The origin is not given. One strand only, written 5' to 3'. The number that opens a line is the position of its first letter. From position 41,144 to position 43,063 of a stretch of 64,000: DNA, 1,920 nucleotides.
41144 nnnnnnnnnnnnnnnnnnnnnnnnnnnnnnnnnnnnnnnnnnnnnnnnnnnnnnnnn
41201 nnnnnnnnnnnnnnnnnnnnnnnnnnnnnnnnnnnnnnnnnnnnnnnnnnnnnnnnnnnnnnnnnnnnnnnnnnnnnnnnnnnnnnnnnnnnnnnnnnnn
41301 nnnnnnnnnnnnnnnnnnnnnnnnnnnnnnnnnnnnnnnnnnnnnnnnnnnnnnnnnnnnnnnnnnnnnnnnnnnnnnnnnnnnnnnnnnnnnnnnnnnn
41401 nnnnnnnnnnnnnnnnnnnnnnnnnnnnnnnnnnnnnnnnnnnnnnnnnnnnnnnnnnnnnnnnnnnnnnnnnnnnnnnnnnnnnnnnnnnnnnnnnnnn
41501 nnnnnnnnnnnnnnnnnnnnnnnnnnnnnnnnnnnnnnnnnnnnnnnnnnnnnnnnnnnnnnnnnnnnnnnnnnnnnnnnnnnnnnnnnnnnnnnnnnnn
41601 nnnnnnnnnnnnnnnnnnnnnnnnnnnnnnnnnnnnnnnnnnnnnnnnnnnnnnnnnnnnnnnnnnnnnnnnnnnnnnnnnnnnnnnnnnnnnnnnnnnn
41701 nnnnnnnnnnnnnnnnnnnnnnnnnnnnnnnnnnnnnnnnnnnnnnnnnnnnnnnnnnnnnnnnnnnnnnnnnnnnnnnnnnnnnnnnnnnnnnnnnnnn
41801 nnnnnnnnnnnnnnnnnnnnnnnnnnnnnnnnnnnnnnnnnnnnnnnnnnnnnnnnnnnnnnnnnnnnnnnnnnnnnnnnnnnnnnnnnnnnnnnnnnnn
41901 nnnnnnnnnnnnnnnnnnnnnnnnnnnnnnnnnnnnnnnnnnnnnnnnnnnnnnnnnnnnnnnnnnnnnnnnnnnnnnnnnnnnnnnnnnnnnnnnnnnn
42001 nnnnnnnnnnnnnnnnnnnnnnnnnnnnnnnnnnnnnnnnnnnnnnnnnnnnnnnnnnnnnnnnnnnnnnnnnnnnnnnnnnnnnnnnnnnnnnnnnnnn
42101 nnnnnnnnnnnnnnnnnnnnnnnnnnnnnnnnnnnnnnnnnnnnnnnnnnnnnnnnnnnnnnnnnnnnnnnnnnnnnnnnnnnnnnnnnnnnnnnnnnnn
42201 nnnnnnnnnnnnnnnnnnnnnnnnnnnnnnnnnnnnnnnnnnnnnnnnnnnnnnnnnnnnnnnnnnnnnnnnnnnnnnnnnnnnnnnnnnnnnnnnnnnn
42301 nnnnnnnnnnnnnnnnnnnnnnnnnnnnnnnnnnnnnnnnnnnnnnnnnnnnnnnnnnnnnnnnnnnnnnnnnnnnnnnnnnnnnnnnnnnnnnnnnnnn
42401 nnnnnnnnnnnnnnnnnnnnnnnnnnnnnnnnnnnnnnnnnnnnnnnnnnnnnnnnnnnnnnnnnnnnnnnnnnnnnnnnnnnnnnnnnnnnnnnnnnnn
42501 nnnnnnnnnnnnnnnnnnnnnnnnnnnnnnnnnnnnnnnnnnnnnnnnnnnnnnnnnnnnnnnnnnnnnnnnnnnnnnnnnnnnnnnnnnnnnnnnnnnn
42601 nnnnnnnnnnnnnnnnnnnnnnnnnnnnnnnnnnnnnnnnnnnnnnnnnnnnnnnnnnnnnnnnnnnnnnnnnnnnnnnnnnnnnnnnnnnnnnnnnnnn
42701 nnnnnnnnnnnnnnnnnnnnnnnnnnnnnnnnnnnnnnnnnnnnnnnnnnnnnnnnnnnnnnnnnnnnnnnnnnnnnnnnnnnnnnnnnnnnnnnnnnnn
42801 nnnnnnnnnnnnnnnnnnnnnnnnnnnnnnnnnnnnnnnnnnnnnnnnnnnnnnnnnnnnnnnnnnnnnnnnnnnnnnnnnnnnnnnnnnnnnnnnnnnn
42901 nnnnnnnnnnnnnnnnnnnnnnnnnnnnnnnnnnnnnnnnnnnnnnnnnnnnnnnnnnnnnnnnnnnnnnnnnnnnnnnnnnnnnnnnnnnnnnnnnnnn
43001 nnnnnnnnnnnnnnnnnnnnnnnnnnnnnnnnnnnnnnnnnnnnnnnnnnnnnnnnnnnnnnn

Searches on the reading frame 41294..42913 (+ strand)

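Call 11: search_protein_families(library=pfam, proteins=[window:41294-42913:+], max_evalue=0.001)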
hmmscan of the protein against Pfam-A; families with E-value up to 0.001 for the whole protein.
window:41294-42913:+ (539 aa): 2 families
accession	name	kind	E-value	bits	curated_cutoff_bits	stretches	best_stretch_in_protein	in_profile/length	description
PF04473.18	DUF553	-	0.00035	20.5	20.5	1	253-294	46-88/140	Transglutaminase-like domain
PF01841.26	Transglut_core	-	0.00059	20.5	23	0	256-288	39-71/108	Transglutaminase-like superfamily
